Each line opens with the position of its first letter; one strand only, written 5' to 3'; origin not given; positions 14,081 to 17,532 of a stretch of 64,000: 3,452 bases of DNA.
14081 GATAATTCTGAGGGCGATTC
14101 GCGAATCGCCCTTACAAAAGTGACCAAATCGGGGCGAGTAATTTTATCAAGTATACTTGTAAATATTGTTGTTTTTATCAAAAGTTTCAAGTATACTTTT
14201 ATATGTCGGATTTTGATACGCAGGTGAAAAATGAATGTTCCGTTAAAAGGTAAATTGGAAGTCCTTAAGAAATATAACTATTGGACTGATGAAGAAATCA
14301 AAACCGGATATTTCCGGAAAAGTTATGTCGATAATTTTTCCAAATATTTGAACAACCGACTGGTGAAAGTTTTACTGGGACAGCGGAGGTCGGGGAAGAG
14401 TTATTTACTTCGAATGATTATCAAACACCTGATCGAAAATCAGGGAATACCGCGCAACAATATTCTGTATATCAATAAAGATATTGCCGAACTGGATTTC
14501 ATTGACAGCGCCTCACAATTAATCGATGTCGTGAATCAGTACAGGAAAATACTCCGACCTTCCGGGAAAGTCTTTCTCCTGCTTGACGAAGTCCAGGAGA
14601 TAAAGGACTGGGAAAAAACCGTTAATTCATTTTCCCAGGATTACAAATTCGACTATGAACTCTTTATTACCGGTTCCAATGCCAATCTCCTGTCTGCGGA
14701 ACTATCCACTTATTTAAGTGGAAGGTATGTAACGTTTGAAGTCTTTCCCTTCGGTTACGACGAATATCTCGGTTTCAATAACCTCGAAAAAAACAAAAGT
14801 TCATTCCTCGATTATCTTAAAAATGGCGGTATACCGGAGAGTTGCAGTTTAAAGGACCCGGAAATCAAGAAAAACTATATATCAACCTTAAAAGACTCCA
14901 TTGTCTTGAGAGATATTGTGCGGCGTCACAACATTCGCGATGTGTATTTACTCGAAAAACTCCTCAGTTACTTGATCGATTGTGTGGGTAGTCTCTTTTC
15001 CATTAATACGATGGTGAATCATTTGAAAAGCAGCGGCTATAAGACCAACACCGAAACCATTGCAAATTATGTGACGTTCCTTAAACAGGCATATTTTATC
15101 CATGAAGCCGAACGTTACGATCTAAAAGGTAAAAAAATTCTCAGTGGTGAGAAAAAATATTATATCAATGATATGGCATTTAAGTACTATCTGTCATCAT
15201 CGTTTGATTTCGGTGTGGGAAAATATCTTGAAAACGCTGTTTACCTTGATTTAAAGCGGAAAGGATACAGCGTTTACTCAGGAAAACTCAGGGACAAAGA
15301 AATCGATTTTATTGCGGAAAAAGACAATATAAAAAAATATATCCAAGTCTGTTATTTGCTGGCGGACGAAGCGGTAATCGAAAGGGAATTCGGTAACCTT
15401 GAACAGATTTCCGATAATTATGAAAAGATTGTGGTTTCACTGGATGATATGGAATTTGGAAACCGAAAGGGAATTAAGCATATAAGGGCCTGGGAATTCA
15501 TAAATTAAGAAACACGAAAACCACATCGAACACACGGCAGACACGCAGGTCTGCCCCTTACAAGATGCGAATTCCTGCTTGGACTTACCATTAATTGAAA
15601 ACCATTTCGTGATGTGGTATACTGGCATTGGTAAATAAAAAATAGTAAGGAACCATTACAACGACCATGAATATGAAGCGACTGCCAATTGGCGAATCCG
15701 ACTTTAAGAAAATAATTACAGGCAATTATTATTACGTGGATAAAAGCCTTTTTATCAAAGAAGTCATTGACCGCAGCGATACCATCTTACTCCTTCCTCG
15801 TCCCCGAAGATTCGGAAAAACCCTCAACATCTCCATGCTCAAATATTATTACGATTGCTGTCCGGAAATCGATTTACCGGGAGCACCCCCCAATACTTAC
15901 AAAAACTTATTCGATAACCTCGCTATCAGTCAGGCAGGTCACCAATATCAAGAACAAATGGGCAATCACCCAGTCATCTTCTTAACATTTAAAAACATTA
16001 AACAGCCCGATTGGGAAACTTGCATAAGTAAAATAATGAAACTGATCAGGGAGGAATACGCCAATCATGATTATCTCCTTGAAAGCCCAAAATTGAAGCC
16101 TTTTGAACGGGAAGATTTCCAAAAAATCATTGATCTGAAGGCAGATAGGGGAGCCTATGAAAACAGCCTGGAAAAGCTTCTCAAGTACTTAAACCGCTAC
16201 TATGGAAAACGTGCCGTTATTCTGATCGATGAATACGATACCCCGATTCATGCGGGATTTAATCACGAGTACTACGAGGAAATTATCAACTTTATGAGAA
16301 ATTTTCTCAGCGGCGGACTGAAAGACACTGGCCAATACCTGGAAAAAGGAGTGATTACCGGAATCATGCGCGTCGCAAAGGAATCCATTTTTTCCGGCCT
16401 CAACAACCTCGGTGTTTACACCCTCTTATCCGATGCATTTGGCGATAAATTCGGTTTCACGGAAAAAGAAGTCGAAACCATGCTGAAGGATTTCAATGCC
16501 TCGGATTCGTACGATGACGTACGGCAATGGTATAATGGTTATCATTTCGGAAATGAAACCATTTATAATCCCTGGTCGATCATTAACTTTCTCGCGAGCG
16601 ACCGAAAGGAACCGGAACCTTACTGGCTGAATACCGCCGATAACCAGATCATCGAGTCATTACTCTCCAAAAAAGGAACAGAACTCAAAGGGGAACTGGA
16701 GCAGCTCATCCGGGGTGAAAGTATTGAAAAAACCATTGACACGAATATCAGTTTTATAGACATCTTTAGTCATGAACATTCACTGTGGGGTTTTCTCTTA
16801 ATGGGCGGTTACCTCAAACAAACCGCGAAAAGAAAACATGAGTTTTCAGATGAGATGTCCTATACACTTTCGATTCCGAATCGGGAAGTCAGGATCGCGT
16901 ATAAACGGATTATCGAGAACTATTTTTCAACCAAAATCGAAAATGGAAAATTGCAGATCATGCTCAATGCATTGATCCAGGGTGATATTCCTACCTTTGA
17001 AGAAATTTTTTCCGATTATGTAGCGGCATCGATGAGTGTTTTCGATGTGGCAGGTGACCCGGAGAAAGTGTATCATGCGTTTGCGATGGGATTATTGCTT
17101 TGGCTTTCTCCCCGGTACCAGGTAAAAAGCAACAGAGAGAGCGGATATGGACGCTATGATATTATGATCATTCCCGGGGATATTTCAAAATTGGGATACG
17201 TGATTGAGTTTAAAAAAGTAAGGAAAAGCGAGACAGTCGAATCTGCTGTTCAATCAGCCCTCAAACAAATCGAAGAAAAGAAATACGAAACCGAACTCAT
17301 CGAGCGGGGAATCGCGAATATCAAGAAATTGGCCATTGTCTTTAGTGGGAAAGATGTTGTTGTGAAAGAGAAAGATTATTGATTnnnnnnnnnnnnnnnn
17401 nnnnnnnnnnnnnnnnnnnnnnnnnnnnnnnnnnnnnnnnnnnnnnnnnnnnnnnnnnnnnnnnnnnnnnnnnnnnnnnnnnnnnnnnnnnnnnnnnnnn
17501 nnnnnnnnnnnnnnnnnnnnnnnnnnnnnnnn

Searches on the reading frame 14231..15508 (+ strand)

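Call 76: search_protein_families(library=pfam, proteins=[window:14231-15508:+], max_evalue=0.00001)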
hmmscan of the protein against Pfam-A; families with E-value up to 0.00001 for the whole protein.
window:14231-15508:+ (425 aa): 2 families
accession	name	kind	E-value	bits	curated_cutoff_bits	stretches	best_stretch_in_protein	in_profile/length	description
PF13173.12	AAA_14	-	2.4e-30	105.6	27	1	43-180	2-129/129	AAA domain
PF13635.12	DUF4143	-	5e-14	52.8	28.1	1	227-374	2-158/160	Domain of unknown function (DUF4143)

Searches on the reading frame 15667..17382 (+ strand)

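Call 76: search_protein_families(library=pfam, proteins=[window:15667-17382:+], max_evalue=0.00001)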
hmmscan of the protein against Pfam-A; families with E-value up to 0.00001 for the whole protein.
window:15667-17382:+ (571 aa): 2 families
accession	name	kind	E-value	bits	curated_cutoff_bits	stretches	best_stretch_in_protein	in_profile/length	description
PF09820.16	AAA-ATPase_like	-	5.6e-50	170.4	26.1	1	7-242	1-201/201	Predicted AAA-ATPase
PF08011.17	PDDEXK_9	-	9.8e-22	77.4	25.5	1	465-568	2-104/105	PD-(D/E)XK nuclease superfamily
